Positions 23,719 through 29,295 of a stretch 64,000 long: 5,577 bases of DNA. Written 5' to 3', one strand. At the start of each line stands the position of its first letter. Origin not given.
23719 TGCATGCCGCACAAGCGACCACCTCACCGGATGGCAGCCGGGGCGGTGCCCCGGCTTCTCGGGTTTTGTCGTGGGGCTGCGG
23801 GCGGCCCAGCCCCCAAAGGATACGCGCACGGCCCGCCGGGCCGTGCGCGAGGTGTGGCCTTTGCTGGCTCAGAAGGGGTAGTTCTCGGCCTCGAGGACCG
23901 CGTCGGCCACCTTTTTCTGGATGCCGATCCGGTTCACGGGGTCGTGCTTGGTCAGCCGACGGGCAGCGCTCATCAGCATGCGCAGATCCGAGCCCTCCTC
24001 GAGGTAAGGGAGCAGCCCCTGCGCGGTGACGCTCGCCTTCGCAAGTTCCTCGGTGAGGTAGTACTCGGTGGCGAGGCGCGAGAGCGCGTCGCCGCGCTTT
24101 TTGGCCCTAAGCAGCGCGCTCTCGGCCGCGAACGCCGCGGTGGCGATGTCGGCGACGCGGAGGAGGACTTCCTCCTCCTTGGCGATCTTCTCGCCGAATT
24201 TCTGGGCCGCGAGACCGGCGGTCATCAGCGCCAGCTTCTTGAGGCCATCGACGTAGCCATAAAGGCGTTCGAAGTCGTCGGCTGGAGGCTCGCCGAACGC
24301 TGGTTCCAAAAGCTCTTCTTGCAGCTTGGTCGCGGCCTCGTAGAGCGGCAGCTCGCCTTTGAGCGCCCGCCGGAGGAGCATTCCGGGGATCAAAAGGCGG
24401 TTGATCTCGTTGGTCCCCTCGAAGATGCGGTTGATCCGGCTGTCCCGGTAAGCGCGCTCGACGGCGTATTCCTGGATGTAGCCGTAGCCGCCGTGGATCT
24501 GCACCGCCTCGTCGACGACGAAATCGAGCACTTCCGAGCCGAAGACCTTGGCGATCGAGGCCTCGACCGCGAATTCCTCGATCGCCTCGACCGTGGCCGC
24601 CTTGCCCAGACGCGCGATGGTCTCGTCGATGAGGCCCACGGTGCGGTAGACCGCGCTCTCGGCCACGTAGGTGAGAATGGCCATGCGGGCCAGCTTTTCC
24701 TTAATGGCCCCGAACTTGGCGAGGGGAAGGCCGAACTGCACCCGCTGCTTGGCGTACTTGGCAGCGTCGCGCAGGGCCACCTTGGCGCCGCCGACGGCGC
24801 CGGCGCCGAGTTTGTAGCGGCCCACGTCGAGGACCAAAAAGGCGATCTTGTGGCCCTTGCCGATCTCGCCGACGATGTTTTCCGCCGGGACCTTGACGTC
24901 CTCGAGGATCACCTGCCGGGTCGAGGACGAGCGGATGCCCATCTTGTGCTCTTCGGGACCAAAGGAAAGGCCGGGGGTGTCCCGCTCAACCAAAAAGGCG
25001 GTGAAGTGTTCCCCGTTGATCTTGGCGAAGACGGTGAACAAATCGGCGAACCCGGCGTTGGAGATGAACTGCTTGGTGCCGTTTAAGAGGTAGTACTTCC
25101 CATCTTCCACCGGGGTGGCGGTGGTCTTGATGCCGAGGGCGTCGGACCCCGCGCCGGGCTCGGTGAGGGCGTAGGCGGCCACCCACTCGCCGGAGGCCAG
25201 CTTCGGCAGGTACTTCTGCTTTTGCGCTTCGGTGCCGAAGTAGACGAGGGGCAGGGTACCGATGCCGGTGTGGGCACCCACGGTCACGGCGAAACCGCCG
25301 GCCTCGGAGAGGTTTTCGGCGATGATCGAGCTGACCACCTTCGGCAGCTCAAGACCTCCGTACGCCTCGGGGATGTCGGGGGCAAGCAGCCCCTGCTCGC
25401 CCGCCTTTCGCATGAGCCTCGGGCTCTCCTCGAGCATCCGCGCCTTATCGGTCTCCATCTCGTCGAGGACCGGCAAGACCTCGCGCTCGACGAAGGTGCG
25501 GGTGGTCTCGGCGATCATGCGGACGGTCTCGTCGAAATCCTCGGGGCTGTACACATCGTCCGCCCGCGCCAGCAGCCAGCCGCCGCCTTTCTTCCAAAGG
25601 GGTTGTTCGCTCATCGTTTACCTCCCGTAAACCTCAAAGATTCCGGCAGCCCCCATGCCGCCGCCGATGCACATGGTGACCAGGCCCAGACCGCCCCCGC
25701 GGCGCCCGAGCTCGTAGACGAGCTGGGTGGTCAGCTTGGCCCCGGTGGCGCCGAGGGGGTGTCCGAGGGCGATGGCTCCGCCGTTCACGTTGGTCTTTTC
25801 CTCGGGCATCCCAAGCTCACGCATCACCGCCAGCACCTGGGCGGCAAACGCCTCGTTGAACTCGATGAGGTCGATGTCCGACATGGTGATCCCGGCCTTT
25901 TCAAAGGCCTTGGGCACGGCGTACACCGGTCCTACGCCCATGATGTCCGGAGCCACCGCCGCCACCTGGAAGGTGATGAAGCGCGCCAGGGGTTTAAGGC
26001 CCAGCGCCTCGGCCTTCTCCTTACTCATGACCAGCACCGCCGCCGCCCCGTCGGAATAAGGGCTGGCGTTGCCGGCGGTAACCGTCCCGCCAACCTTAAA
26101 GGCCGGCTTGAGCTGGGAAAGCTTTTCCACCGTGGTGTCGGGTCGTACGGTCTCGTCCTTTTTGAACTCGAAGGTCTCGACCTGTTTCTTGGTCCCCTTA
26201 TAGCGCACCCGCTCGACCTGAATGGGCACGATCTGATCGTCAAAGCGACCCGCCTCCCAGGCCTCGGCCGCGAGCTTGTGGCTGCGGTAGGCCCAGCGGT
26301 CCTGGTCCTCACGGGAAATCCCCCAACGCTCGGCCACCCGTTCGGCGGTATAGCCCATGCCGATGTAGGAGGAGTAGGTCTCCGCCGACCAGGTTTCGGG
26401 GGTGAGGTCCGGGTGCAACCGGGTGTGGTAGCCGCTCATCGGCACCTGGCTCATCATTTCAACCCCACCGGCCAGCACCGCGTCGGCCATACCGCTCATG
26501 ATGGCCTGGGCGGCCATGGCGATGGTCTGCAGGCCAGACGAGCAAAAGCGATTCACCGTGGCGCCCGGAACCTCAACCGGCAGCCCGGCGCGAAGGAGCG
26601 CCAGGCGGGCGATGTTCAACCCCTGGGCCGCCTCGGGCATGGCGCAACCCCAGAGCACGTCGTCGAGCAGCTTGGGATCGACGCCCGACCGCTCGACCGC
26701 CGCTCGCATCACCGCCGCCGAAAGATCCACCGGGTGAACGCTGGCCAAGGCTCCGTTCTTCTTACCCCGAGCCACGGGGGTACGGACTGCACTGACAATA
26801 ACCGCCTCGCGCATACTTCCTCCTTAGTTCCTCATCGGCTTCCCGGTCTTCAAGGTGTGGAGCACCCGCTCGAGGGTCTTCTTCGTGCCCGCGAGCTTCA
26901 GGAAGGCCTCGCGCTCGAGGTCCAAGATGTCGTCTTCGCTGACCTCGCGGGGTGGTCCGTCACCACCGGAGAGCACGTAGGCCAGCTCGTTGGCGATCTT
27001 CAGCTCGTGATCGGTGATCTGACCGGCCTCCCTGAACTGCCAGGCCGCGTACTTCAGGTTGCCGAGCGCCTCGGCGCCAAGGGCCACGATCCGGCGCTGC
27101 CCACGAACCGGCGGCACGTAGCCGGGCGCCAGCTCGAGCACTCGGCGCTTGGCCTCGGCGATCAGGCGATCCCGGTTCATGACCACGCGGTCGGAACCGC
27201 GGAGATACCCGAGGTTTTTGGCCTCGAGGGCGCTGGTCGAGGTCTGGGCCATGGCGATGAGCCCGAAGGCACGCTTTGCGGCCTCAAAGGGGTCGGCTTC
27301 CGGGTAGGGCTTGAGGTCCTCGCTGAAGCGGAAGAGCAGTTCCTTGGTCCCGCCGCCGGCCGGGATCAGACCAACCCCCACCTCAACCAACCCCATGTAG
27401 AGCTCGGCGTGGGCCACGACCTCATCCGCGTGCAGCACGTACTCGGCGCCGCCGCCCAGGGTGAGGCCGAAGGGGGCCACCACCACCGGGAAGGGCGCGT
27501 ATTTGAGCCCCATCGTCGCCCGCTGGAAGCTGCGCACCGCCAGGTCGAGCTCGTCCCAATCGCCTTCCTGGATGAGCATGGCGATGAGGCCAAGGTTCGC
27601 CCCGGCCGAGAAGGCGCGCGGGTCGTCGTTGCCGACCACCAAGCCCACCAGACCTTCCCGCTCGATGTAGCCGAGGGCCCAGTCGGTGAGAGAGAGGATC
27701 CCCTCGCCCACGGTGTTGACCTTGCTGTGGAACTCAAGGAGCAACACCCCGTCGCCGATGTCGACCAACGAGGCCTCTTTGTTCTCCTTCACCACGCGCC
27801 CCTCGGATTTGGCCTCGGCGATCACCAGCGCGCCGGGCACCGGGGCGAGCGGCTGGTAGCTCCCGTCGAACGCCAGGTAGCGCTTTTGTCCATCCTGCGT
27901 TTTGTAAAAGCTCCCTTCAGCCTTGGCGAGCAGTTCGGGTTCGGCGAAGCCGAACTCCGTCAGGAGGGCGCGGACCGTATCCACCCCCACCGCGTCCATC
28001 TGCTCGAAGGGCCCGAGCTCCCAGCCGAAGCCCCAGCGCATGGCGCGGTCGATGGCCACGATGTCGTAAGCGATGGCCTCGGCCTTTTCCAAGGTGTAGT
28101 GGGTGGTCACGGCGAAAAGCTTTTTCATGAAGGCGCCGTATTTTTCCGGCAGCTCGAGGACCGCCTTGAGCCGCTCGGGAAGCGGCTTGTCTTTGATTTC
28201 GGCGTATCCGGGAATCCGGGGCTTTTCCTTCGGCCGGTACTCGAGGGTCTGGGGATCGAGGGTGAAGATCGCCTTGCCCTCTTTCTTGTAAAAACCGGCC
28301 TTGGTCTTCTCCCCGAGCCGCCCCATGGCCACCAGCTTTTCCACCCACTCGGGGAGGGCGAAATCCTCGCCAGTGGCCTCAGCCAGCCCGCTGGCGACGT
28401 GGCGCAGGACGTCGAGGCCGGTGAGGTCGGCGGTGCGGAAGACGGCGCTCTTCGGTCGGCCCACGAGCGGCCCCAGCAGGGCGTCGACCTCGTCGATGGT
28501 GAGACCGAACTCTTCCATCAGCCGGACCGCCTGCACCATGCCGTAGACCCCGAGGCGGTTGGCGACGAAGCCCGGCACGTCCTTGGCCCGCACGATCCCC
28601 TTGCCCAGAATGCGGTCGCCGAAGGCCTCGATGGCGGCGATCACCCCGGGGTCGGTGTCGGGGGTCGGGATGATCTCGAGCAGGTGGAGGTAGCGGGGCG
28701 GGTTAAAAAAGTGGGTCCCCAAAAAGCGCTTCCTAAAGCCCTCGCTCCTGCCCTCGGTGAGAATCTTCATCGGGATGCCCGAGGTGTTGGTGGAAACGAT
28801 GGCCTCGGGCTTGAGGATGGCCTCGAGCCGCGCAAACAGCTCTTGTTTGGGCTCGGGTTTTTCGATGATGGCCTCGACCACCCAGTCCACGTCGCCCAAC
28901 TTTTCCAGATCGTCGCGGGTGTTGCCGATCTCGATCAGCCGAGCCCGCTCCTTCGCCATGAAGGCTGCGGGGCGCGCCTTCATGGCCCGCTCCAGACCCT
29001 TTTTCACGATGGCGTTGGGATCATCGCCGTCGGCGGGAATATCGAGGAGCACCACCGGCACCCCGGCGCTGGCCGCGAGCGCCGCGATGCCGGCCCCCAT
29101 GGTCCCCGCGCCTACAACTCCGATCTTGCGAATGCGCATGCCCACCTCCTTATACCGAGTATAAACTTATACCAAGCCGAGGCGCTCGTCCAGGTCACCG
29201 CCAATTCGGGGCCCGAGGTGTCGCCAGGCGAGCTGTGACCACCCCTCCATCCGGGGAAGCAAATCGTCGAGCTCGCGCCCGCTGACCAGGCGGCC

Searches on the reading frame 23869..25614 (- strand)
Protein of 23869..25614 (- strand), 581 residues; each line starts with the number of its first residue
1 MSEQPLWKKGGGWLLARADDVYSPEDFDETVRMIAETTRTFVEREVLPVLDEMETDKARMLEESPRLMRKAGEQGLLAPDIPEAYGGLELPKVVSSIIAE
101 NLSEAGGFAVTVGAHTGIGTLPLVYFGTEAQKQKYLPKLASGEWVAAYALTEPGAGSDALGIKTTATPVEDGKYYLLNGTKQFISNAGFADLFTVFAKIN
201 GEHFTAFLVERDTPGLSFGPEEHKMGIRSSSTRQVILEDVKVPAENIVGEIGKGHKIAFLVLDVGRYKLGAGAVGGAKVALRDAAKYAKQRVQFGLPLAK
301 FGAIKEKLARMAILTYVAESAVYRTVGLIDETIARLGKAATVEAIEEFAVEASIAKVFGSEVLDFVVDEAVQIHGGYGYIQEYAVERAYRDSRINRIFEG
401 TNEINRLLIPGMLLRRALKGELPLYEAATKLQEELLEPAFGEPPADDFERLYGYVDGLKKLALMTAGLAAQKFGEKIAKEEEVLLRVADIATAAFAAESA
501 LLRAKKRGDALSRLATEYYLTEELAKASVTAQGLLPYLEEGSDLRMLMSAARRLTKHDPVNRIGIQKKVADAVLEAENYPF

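Call 89: search_protein_families(library=pfam, proteins=[window:23869-25614:-], max_evalue=1e-8)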
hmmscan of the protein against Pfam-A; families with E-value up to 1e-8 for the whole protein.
window:23869-25614:- (581 aa): 5 families
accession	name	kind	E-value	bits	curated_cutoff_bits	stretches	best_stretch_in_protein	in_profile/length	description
PF00441.29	Acyl-CoA_dh_1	-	3e-38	131.7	22.4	1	252-409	1-145/150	Acyl-CoA dehydrogenase, C-terminal domain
PF02771.21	Acyl-CoA_dh_N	-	3.8e-30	105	22.9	1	29-143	2-113/113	Acyl-CoA dehydrogenase, N-terminal domain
PF21263.2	Acyl-CoA-dh_C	-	9.1e-28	96.9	27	1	458-553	2-96/96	Acyl-CoA dehydrogenase, C-terminal domain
PF02770.24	Acyl-CoA_dh_M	-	2e-25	89.2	33.3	1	147-240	1-97/97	Acyl-CoA dehydrogenase, middle domain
PF08028.16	Acyl-CoA_dh_2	-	2.5e-14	54.1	22.7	1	269-402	3-133/134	Acyl-CoA dehydrogenase, C-terminal domain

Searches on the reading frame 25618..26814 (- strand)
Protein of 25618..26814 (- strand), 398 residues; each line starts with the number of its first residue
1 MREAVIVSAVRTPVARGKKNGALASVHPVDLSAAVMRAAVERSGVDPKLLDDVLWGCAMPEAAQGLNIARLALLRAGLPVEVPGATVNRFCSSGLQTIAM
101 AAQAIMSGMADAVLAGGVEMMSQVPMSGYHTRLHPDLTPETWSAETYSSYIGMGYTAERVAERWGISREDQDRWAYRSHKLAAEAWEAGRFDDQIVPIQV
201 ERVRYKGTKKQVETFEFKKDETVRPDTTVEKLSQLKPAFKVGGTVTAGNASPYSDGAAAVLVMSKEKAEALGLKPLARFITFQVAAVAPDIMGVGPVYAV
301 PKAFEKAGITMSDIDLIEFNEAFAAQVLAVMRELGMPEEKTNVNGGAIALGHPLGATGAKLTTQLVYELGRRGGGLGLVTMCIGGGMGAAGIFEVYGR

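Call 89: search_protein_families(library=pfam, proteins=[window:25618-26814:-], max_evalue=1e-8)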
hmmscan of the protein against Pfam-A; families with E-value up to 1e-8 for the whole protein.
window:25618-26814:- (398 aa): 2 families
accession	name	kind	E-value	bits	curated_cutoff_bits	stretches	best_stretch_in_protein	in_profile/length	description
PF00108.29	Thiolase_N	-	1.5e-79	267.5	26.4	1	5-266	2-260/260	Thiolase, N-terminal domain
PF02803.24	Thiolase_C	-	1.1e-48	164.4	27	1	273-394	1-122/123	Thiolase, C-terminal domain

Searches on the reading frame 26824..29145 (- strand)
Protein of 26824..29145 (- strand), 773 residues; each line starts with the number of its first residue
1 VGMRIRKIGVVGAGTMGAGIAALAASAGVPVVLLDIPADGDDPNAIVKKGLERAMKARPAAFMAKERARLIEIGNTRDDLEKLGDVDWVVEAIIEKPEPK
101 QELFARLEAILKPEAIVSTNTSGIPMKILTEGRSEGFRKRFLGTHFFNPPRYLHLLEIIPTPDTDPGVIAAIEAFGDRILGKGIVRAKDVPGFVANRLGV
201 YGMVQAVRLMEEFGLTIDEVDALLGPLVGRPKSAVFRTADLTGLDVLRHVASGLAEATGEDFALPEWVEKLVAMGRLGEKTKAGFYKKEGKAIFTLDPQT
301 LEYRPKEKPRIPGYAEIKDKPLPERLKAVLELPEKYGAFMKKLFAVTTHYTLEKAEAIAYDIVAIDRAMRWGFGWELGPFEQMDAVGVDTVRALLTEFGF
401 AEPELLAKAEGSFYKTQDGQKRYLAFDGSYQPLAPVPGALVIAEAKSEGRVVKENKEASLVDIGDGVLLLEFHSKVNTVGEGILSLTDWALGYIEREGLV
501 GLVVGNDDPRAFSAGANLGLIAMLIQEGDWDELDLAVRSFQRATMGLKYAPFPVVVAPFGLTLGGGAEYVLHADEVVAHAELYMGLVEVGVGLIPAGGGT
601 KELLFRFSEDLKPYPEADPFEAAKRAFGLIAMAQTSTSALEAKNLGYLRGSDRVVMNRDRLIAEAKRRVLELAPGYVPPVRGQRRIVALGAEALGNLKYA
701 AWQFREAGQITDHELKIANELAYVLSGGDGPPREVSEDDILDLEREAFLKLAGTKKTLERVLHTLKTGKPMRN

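Call 89: search_protein_families(library=pfam, proteins=[window:26824-29145:-], max_evalue=1e-8)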
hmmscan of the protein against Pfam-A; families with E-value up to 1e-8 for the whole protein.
window:26824-29145:- (773 aa): 2 families
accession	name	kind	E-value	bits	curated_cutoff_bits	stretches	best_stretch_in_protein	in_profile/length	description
PF02737.24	3HCDH_N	-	1.9e-46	158.7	22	1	7-189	1-179/180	3-hydroxyacyl-CoA dehydrogenase, NAD binding domain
PF00725.27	3HCDH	-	2.3e-26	92.6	22.1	1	192-287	1-96/97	3-hydroxyacyl-CoA dehydrogenase, C-terminal domain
